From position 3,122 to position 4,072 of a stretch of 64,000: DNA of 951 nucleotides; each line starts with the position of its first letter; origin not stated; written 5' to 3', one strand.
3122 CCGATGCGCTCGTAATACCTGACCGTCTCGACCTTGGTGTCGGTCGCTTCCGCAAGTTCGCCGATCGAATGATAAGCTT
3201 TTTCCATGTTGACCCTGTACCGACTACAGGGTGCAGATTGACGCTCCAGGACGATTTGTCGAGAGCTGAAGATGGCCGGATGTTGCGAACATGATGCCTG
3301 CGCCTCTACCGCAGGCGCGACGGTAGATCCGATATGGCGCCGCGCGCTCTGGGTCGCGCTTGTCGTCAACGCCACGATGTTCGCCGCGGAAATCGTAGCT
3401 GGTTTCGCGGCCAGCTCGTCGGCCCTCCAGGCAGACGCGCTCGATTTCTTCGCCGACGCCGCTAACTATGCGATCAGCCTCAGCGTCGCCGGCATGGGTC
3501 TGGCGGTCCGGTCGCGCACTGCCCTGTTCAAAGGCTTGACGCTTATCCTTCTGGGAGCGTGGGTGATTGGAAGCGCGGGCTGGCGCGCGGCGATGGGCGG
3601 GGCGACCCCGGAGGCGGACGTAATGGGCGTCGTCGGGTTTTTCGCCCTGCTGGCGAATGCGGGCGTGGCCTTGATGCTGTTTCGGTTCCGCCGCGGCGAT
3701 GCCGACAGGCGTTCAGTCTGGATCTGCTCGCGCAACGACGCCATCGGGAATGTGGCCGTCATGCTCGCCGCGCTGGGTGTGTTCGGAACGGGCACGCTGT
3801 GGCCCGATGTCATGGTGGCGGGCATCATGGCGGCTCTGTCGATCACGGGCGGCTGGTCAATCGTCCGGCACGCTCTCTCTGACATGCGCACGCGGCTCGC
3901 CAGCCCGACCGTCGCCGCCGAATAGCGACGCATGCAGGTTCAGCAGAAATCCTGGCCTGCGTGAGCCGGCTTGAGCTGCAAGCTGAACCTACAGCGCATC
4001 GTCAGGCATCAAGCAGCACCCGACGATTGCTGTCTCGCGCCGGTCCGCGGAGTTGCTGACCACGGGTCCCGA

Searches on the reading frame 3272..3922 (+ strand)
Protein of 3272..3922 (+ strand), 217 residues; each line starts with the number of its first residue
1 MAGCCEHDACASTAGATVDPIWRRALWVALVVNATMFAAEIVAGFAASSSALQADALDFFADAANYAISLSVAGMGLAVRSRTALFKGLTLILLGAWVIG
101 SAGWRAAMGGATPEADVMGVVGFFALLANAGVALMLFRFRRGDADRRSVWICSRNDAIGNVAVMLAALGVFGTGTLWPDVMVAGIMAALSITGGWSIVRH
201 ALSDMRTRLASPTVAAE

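Call 86: search_protein_families(library=pfam, proteins=[window:3272-3922:+], max_evalue=0.0001)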
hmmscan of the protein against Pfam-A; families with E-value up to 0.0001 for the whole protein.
window:3272-3922:+ (217 aa): 1 family
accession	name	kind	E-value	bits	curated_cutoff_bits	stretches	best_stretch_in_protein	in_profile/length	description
PF01545.26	Cation_efflux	-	3e-12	47.2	26.6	2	83-204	70-196/198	Cation efflux family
